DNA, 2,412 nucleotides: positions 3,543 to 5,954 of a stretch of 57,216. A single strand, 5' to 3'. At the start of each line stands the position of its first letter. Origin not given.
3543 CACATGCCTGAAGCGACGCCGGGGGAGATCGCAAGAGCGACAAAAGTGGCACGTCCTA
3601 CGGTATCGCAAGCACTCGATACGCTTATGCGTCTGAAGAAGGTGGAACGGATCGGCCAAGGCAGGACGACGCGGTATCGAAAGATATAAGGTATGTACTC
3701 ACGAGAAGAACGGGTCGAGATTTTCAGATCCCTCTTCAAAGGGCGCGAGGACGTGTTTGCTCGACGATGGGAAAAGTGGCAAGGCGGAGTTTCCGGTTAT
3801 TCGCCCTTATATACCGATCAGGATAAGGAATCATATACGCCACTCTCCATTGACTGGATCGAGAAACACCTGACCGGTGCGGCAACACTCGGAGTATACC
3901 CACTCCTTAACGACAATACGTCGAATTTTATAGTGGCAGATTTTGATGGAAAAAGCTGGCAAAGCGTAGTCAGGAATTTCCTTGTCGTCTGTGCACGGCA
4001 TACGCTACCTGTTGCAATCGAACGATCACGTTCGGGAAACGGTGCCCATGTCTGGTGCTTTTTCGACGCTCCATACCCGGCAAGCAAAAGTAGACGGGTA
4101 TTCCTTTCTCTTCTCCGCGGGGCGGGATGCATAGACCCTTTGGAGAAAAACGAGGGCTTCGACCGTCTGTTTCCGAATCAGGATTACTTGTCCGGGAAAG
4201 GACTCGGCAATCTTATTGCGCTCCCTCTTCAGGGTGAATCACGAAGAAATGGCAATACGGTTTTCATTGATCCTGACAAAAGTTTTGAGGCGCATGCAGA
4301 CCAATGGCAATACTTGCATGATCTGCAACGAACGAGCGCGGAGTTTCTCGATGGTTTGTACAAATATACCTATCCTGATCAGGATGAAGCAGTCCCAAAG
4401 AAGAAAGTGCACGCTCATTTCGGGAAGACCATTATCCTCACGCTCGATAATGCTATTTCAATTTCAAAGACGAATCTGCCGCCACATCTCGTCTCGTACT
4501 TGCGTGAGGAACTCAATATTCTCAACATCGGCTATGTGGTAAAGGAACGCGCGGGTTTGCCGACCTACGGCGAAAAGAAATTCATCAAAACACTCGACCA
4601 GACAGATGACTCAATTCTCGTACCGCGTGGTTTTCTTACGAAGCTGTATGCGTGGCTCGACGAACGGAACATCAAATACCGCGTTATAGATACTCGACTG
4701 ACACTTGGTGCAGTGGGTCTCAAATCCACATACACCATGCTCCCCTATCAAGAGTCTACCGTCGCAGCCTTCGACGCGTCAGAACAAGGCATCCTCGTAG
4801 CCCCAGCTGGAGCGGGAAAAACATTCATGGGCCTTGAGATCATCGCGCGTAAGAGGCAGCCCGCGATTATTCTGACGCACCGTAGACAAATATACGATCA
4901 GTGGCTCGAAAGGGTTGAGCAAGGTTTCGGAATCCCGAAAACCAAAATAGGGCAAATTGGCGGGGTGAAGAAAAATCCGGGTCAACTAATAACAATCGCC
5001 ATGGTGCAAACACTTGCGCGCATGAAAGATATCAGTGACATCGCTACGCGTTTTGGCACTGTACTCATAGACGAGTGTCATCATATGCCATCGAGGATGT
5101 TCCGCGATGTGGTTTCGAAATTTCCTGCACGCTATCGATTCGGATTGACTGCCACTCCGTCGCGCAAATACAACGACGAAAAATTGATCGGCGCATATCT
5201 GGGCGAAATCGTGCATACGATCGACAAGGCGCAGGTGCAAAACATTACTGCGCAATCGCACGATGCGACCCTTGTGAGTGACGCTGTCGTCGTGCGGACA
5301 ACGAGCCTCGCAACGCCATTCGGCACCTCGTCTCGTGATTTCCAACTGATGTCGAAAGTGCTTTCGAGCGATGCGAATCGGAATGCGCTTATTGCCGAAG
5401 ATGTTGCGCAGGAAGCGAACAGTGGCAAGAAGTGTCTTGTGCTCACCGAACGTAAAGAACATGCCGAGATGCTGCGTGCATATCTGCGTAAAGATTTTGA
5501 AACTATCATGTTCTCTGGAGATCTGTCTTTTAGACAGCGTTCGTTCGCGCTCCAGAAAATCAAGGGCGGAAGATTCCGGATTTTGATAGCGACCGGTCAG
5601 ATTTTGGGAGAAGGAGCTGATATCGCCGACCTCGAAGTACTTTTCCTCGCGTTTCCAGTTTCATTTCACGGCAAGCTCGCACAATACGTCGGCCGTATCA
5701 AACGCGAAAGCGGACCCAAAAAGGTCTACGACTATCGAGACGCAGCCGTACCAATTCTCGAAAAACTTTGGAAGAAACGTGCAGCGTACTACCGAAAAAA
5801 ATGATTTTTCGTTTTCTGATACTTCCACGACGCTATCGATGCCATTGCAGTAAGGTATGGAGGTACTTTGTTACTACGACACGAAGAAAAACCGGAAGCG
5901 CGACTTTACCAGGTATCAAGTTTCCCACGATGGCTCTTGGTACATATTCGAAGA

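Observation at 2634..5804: Translationally coupled Fic + AEP-primase/SF2-helicase pair: candidate two-gene conflict system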

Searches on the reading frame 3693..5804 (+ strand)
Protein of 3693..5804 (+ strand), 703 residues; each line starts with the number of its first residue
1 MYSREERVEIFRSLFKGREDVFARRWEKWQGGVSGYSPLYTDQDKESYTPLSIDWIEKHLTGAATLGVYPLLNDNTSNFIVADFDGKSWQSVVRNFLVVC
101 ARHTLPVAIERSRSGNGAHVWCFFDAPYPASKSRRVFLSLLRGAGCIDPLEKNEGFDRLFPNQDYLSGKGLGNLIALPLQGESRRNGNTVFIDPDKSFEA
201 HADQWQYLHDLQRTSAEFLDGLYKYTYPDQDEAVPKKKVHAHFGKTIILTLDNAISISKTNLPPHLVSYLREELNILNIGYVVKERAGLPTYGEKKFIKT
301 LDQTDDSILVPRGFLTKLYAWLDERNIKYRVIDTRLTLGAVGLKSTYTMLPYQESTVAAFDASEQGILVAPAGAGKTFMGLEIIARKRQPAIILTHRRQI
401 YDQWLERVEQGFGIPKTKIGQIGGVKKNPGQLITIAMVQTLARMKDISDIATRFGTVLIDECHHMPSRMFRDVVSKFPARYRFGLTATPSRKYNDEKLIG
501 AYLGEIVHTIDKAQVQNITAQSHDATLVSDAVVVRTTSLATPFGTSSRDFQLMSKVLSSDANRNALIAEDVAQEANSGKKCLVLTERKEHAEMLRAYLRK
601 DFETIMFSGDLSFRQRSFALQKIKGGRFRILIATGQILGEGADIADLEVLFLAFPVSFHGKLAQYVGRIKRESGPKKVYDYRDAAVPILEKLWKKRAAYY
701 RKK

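Call 3: search_protein_families(library=pfam, proteins=[window:3693-5804:+], max_evalue=0.01)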
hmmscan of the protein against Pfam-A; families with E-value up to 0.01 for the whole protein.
window:3693-5804:+ (703 aa): 5 families
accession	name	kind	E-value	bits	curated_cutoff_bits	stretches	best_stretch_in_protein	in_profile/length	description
PF22548.2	AEP-TOTE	-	1.4e-72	244.4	27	1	6-219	1-227/230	TOTE conflict system, Archaeo-Eukaryotic Primase domain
PF04851.21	ResIII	-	8e-25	88.1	22.5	1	348-491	3-164/164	Type III restriction enzyme, res subunit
PF00271.37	Helicase_C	-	1e-09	39.1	23.5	1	571-671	10-108/110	Helicase conserved C-terminal domain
PF00270.35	DEAD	-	1.2e-08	35.3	26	1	351-494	2-165/167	DEAD/DEAH box helicase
PF13401.12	AAA_22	-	0.0018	19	27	1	366-474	8-105/130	AAA domain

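Call 4: search_protein_families(library=padloc, proteins=[window:3693-5804:+], max_evalue=0.01)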
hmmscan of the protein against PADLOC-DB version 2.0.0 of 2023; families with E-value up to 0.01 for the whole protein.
window:3693-5804:+ (703 aa): 20 families
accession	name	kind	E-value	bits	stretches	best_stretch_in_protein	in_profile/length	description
PDLC01465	PrimPol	-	7.3e-61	204.2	1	3-262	18-269/276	"CAS-I,CAS-II,CAS-III,CAS-IV,CAS-V,CAS-VI; associated"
PDLC01101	PrimPol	-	3.1e-26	90.1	1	11-273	133-353/490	adaptation polymerase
PDLC02707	PbeA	-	1.9e-19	67.7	2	344-509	248-435/672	PbeA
PDLC03659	mREase_IV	-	9.4e-14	48.2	1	365-679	241-560/945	Type IV methyl-directed restriction enzyme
PDLC02704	PbeA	-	4.3e-12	43.3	1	346-510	252-441/682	PbeA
PDLC03658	mREase_IV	-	2.6e-09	33.3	1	362-677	241-550/953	Type IV methyl-directed restriction enzyme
PDLC02703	PbeA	-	5e-08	30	1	352-511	250-428/626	PbeA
PDLC02706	PbeA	-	6.1e-07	26.4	1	449-496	392-438/722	PbeA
PDLC03049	REase_I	-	2.2e-06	24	1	355-509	178-341/807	Type I restriction enzyme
PDLC02705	PbeA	-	6.9e-06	22.5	1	457-511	378-433/691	PbeA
PDLC02865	DpdF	-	2.1e-05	20.3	1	569-677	969-1075/1499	DpdF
PDLC01758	Cas3b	-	3.2e-05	20.6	1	557-675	498-612/797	-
PDLC01439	typeIV_DinG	-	6e-05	19.9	0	359-407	30-78/575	CAS-IV-A; associated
PDLC01770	Cas3g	-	6.7e-05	19.6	1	557-673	234-342/733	-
PDLC04173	GajB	-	0.00015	18.9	1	360-396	6-44/471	-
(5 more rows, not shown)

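Call 5: search_protein_families(library=ncbifam, proteins=[window:3693-5804:+], max_evalue=0.01)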
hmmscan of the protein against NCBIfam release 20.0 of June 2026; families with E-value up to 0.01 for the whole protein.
window:3693-5804:+ (703 aa): 16 families
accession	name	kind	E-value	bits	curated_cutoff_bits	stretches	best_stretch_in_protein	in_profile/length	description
NF040561.1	PrimPol_Msp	equivalog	5.9e-27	94.4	200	1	3-235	120-354/515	CRISPR-associated primase-polymerase type A1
NF045503.1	repair_heli_XPB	equivalog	2.9e-22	78.9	610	1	344-633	179-469/548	DNA repair helicase XPB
NF053632.1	heli_RadD_YejH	equivalog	6.5e-14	51.1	720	1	351-676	5-346/573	DNA repair helicase RadD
TIGR00603.1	rad25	subfamily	2.6e-13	49.1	328.7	1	341-492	250-416/734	DNA repair helicase rad25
TIGR04095.1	dnd_restrict_1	equivalog_domain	9.1e-10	38.1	600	1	348-510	8-191/451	DNA phosphorothioation system restriction enzyme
NF046051.1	restrict_EcoAI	equivalog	4.5e-09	35.3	550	1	361-509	174-331/768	EcoAI/FtnUII family type I restriction enzme subunit R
TIGR04121.1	DEXH_lig_assoc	equivalog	4.4e-07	28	850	1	346-380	11-45/804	ligase-associated DNA damage response DEXH box helicase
NF003673.1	PRK05298.1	equivalog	1.6e-06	26.8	743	1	567-649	432-514/653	excinuclease ABC subunit UvrB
NF010337.0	PRK13766.1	equivalog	2.4e-06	26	610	1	566-673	356-469/781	Hef nuclease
NF008394.0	PRK11192.1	equivalog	1.5e-05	24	507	1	566-656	237-326/441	ATP-dependent RNA helicase SrmB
TIGR00631.1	uvrb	equivalog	0.00015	20.2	750.1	0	363-406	29-72/658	excinuclease ABC subunit UvrB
NF002340.1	PRK01297.1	equivalog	0.00025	20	564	1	566-648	239-319/372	ATP-dependent RNA helicase RhlB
NF053710.1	RNA_heli_RhlE2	exception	0.00029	19.4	925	1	561-648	234-319/635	RNA helicase RhlE2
NF008744.0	PRK11776.1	equivalog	0.00065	18.4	524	1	577-671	241-332/460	ATP-dependent RNA helicase DbpA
NF053631.1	RNA_helic_CshA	equivalog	0.0023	16.8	646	1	581-656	240-314/434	degradosome RNA helicase CshA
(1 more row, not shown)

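Call 15: find_homologous_proteins(query=window:3693-5801:+, max_evalue=1e-10)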
Query window:3693-5801:+ (703 aa): 7859 proteins with E <= 1e-10 among 8000 candidates; the best 120 are listed.
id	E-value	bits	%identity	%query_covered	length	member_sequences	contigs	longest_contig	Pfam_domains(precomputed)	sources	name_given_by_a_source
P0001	0.0e+0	1607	100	100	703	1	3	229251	PF00270.36,PF22548.3,PF00271.38,PF04851.22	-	-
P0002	0.0e+0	1301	81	100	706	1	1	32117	PF00270.36,PF22548.3,PF18766.8,PF00271.38,PF04851.22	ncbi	-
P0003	0.0e+0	1298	80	100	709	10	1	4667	PF00270.36,PF22548.3,PF00271.38,PF04851.22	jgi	-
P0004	0.0e+0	1289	80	100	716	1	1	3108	PF00270.36,PF22548.3,PF00271.38,PF04851.22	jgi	-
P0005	0.0e+0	1288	81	98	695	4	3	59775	PF00270.36,PF22548.3,PF00271.38,PF04851.22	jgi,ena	-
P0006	0.0e+0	1280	79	100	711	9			PF00270.36,PF22548.3,PF00271.38,PF04851.22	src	-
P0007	0.0e+0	1278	79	100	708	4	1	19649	PF00270.36,PF22548.3,PF00271.38,PF04851.22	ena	-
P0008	0.0e+0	1278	79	100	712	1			PF00270.36,PF22548.3,PF00271.38,PF04851.22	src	-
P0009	0.0e+0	1277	80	100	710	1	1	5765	PF00270.36,PF22548.3,PF00271.38,PF04851.22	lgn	-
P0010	0.0e+0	1263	79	100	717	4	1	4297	PF00270.36,PF22548.3,PF00271.38,PF04851.22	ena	-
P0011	0.0e+0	1260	78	100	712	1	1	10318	PF00270.36,PF22548.3,PF00271.38,PF04851.22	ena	-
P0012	0.0e+0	1256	78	100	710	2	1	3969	PF00270.36,PF22548.3,PF00271.38,PF04851.22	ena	-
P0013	0.0e+0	1254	78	100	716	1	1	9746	PF00270.36,PF22548.3,PF00271.38,PF04851.22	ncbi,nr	ncbi:DEAD/DEAH box helicase family protein [Candidatus Uhrbacteria bacterium]|nr:DEAD/DEAH box helic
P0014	0.0e+0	1253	79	98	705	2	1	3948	PF00270.36,PF22548.3,PF00271.38,PF04851.22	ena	-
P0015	0.0e+0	1242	79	98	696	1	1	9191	PF00270.36,PF22548.3,PF00271.38,PF04851.22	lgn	-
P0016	0.0e+0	1221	76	100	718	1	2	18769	PF00270.36,PF22548.3,PF00271.38,PF04851.22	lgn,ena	-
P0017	0.0e+0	1220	77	98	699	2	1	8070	PF00270.36,PF22548.3,PF00271.38,PF04851.22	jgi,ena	-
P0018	0.0e+0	1200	75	100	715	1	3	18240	PF00270.36,PF22548.3,PF00271.38,PF04851.22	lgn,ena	-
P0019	0.0e+0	1192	76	99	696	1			PF00270.36,PF22548.3,PF00271.38,PF04851.22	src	-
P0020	0.0e+0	1186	74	100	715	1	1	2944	PF00270.36,PF22548.3,PF00271.38,PF04851.22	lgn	-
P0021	0.0e+0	1186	73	100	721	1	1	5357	PF00270.36,PF22548.3,PF00271.38,PF04851.22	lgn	-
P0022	0.0e+0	1183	74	100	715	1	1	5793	PF00270.36,PF22548.3,PF00271.38,PF04851.22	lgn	-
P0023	0.0e+0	1179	74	98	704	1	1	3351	PF00270.36,PF22548.3,PF00271.38,PF04851.22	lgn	-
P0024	0.0e+0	1175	73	100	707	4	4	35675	PF00270.36,PF22548.3,PF00271.38,PF04851.22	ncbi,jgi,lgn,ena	ncbi:MAG TPA: DEAD/DEAH box helicase family protein [Candidatus Paceibacterota bacterium]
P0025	0.0e+0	1171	77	94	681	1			PF00270.36,PF22548.3,PF00271.38,PF04851.22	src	-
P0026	0.0e+0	1169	73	100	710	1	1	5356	PF00270.36,PF22548.3,PF00271.38,PF04851.22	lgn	-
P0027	0.0e+0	1134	72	98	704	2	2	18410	PF00270.36,PF22548.3,PF00271.38,PF04851.22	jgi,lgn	-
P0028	0.0e+0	1132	70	100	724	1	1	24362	PF00270.36,PF22548.3,PF18766.8,PF00271.38,PF04851.22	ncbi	-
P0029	0.0e+0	1127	70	100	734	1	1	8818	PF00270.36,PF22548.3,PF00271.38,PF04851.22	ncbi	-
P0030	0.0e+0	1105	70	96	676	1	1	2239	PF00270.36,PF22548.3,PF18766.8,PF00271.38,PF04851.22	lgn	-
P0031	0.0e+0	1100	68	100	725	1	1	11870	PF00270.36,PF22548.3,PF00271.38,PF04851.22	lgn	-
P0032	0.0e+0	1097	68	100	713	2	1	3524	PF00270.36,PF22548.3,PF18766.8,PF00271.38,PF04851.22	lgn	-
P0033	0.0e+0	1091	68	100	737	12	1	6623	PF00270.36,PF22548.3,PF18766.8,PF00271.38,PF04851.22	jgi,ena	-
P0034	0.0e+0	1090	67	100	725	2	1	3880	PF00270.36,PF22548.3,PF00271.38,PF04851.22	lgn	-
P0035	0.0e+0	1087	66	100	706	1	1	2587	PF00270.36,PF22548.3,PF00271.38,PF04851.22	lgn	-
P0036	0.0e+0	1086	68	100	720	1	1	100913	PF00270.36,PF22548.3,PF00271.38,PF04851.22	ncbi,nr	ncbi:DEAD/DEAH box helicase family protein [Candidatus Kaiserbacteria bacterium]|nr:DEAD/DEAH box he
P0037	0.0e+0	1086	67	100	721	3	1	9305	PF00270.36,PF00176.30,PF22548.3,PF18766.8,PF00271.38,PF04851.22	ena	-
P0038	0.0e+0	1054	66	100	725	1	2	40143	PF00270.36,PF00176.30,PF22548.3,PF00271.38,PF04851.22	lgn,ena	-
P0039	0.0e+0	1016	78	82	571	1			PF00270.36,PF22548.3,PF04851.22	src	-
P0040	2.2e-293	993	61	100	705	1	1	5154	PF00270.36,PF22548.3,PF00271.38,PF04851.22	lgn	-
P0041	2.4e-291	986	75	82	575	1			PF00270.36,PF22548.3,PF04851.22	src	-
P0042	7.2e-291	985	77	80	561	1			PF00270.36,PF22548.3,PF04851.22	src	-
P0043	2.0e-288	976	61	100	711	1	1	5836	PF00270.36,PF22548.3,PF00271.38,PF04851.22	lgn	-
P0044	2.5e-284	963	61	100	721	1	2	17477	PF00270.36,PF22548.3,PF18766.8,PF00271.38,PF04851.22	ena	-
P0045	2.5e-283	960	61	100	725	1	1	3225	PF00270.36,PF22548.3,PF00271.38,PF04851.22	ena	-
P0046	3.3e-283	959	61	100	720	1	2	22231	PF00270.36,PF22548.3,PF00271.38,PF04851.22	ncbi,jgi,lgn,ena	-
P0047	7.1e-282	955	60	100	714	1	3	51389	PF00270.36,PF22548.3,PF00271.38,PF04851.22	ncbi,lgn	-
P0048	8.5e-282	955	61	98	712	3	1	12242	PF00270.36,PF22548.3,PF00271.38,PF04851.22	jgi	jgi:superfamily II DNA or RNA helicase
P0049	6.2e-280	948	60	98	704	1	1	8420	PF00270.36,PF22548.3,PF00271.38,PF04851.22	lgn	-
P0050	4.3e-279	946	60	98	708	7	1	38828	PF00270.36,PF22548.3,PF00271.38,PF04851.22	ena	-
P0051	8.0e-279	945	60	98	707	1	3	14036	PF00270.36,PF22548.3,PF00271.38,PF04851.22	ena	-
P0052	2.6e-276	936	59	99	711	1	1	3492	PF00270.36,PF22548.3,PF00271.38,PF04851.22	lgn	-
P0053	4.5e-276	936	58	100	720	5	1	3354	PF00270.36,PF22548.3,PF00271.38,PF04851.22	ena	-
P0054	1.9e-274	930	57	100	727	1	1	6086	PF00270.36,PF22548.3,PF00271.38,PF04851.22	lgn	-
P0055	6.5e-274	929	60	98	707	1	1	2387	PF00270.36,PF22548.3,PF18766.8,PF00271.38,PF04851.22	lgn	-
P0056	9.2e-274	928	60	98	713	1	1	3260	PF00270.36,PF22548.3,PF00271.38,PF04851.22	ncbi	-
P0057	1.9e-273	927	60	98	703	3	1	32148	PF00270.36,PF22548.3,PF00271.38,PF04851.22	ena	-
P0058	2.3e-273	927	60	98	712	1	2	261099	PF00270.36,PF22548.3,PF00271.38,PF04851.22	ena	-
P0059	2.7e-273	926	59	100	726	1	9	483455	PF00270.36,PF22548.3,PF00271.38,PF04851.22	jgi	jgi:superfamily II DNA or RNA helicase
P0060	1.4e-272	924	59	98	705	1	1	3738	PF00270.36,PF22548.3,PF00271.38,PF04851.22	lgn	-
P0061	3.0e-272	923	57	100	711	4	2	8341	PF00270.36,PF22548.3,PF00271.38,PF04851.22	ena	-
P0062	5.6e-270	915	57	100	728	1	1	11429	PF00270.36,PF22548.3,PF00271.38,PF04851.22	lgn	-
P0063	5.0e-268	909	57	100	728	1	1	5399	PF00270.36,PF22548.3,PF00271.38,PF04851.22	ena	-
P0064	2.2e-266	904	57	100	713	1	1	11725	PF00270.36,PF22548.3,PF00271.38,PF04851.22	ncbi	-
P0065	2.5e-252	857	74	43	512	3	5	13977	PF22548.3,PF00271.38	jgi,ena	-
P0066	1.6e-236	805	77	64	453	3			PF22548.3,PF04851.22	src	-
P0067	6.3e-236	803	51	100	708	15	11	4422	PF00270.36,PF22548.3,PF00271.38,PF04851.22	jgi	-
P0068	2.3e-234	798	52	100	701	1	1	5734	PF00270.36,PF22548.3,PF00271.38,PF04851.22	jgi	-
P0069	1.9e-232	791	51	100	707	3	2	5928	PF00270.36,PF22548.3,PF00271.38,PF04851.22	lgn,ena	-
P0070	2.9e-232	791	50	100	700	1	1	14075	PF00270.36,PF00176.30,PF22548.3,PF18766.8,PF00271.38,PF04851.22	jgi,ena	-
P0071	5.8e-231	787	52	100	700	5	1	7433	PF00270.36,PF22548.3,PF18766.8,PF00271.38,PF04851.22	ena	-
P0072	2.5e-229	781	50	100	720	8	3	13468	PF00270.36,PF00176.30,PF22548.3,PF18766.8,PF00271.38,PF04851.22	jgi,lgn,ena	-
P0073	7.9e-229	780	50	100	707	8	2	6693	PF00270.36,PF00176.30,PF22548.3,PF18766.8,PF00271.38,PF04851.22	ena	-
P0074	1.5e-228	779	52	99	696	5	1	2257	PF00270.36,PF22548.3,PF13401.13,PF00271.38,PF04851.22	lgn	-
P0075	2.4e-228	778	51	98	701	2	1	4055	PF00270.36,PF22548.3,PF00271.38,PF04851.22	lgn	-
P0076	7.5e-228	776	50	100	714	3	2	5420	PF00270.36,PF22548.3,PF18766.8,PF00271.38,PF04851.22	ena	-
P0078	6.5e-227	773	50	99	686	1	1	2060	PF00270.36,PF22548.3,PF00271.38,PF04851.22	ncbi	ncbi:MAG: DEAD/DEAH box helicase family protein, partial [Thermodesulfobacteriota bacterium]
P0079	1.9e-225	768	49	100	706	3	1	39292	PF00270.36,PF00176.30,PF22548.3,PF18766.8,PF13401.13,PF00271.38,PF04851.22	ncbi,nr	ncbi:MAG: DEAD/DEAH box helicase [Candidatus Pacebacteria bacterium]|nr:DEAD/DEAH box helicase [Cand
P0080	1.9e-225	768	49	100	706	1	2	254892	PF00270.36,PF22548.3,PF18766.8,PF13401.13,PF00271.38,PF04851.22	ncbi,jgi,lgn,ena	-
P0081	4.0e-225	767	48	99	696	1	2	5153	PF00270.36,PF00176.30,PF22548.3,PF18766.8,PF00271.38,PF04851.22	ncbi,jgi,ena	-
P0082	8.8e-225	766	48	100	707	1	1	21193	PF00270.36,PF22548.3,PF18766.8,PF00271.38,PF04851.22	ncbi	-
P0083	1.8e-224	765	50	100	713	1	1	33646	PF00270.36,PF22548.3,PF18766.8,PF00271.38,PF04851.22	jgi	jgi:superfamily II DNA or RNA helicase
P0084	5.0e-224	764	49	99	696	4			PF00270.36,PF22548.3,PF18766.8,PF00271.38,PF04851.22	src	-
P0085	2.7e-223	761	48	100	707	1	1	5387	PF00270.36,PF22548.3,PF00271.38,PF04851.22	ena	-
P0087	4.9e-223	760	51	97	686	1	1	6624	PF00270.36,PF22548.3,PF18766.8,PF00271.38,PF04851.22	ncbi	-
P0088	5.2e-223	760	48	100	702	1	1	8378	PF00270.36,PF00176.30,PF22548.3,PF13401.13,PF00271.38,PF04851.22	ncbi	-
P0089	9.2e-223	759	49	100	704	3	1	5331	PF00270.36,PF22548.3,PF00271.38,PF04851.22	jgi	jgi:superfamily II DNA or RNA helicase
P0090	1.1e-222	759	49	99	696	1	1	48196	PF00270.36,PF00176.30,PF22548.3,PF18766.8,PF00271.38,PF04851.22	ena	-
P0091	1.4e-222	759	49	99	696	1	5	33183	PF00270.36,PF00176.30,PF22548.3,PF18766.8,PF00271.38,PF04851.22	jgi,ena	-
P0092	1.5e-222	759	49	99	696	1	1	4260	PF00270.36,PF00176.30,PF22548.3,PF18766.8,PF00271.38,PF04851.22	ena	-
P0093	3.1e-222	758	48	99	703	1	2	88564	PF00270.36,PF00176.30,PF22548.3,PF00271.38,PF04851.22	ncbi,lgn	-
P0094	4.4e-222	757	49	99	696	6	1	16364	PF00270.36,PF00176.30,PF22548.3,PF18766.8,PF00271.38,PF04851.22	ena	-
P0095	1.3e-221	756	49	100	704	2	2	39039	PF00270.36,PF22548.3,PF00271.38,PF04851.22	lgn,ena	-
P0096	1.3e-221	756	48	99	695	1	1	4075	PF00270.36,PF00176.30,PF22548.3,PF18766.8,PF00271.38,PF04851.22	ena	-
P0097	2.5e-221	755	47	99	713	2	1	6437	PF00270.36,PF22548.3,PF00271.38,PF04851.22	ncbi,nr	ncbi:MAG: DEAD/DEAH box helicase family protein [Candidatus Pacebacteria bacterium]|nr:DEAD/DEAH box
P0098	2.5e-221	755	49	99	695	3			PF00270.36,PF00176.30,PF22548.3,PF18766.8,PF00271.38,PF04851.22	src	-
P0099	2.8e-221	755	48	99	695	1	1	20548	PF00270.36,PF00176.30,PF22548.3,PF18766.8,PF00271.38,PF04851.22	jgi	-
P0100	3.6e-221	754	48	100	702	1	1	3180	PF00270.36,PF00176.30,PF22548.3,PF18766.8,PF00271.38,PF04851.22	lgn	-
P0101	1.2e-220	752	48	99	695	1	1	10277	PF00270.36,PF00176.30,PF22548.3,PF18766.8,PF00271.38,PF04851.22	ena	-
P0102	1.2e-220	752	48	99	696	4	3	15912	PF00270.36,PF00176.30,PF22548.3,PF18766.8,PF00271.38,PF04851.22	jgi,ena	-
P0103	1.9e-219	748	48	99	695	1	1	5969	PF00270.36,PF00176.30,PF22548.3,PF18766.8,PF00271.38,PF04851.22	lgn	-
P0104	3.9e-219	747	47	100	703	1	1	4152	PF00270.36,PF00176.30,PF22548.3,PF13401.13,PF00271.38,PF04851.22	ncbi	ncbi:MAG: DEAD/DEAH box helicase family protein [Patescibacteria group bacterium]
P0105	7.1e-219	747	48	99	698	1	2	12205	PF00270.36,PF22548.3,PF18766.8,PF00271.38,PF04851.22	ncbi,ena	-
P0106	1.2e-218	746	48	99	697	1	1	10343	PF00270.36,PF00176.30,PF22548.3,PF18766.8,PF00271.38,PF04851.22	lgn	-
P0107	1.4e-217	742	47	100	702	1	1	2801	PF00270.36,PF00176.30,PF22548.3,PF18766.8,PF00271.38,PF04851.22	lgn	-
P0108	7.2e-217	740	47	100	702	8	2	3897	PF00270.36,PF22548.3,PF00271.38,PF04851.22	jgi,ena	-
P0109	1.2e-216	739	48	100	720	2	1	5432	PF00270.36,PF22548.3,PF00271.38,PF04851.22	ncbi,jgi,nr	ncbi:MAG: DEAD/DEAH box helicase family protein [Parcubacteria group bacterium]|nr:DEAD/DEAH box hel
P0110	2.4e-216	738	48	99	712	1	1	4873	PF00270.36,PF22548.3,PF18766.8,PF00271.38,PF04851.22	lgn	-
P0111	1.1e-215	736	59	83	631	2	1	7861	PF00270.36,PF22548.3,PF00271.38,PF04851.22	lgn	-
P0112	2.7e-215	735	46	100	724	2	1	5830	PF00270.36,PF22548.3,PF13401.13,PF00271.38,PF04851.22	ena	-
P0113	5.8e-215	734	47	100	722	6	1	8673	PF00270.36,PF00176.30,PF22548.3,PF18766.8,PF00271.38,PF04851.22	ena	-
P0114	6.8e-215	733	47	100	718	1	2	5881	PF00270.36,PF22548.3,PF00271.38,PF04851.22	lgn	-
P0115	1.1e-214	733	47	99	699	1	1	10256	PF00270.36,PF00176.30,PF22548.3,PF18766.8,PF00271.38,PF04851.22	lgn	-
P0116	1.6e-214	732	47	100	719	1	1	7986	PF00270.36,PF22548.3,PF18766.8,PF00271.38,PF04851.22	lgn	-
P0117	2.0e-214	732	47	100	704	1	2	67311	PF00270.36,PF22548.3,PF00271.38,PF04851.22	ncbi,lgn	ncbi:MAG: TOTE conflict system archaeo-eukaryotic primase domain-containing protein [bacterium]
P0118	3.0e-214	731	47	99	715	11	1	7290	PF00270.36,PF00176.30,PF22548.3,PF00271.38,PF04851.22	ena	-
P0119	4.7e-214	731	48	100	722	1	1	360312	PF00270.36,PF22548.3,PF00271.38,PF04851.22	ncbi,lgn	-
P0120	9.0e-214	730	47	100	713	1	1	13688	PF00270.36,PF22548.3,PF18766.8,PF00271.38,PF04851.22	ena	-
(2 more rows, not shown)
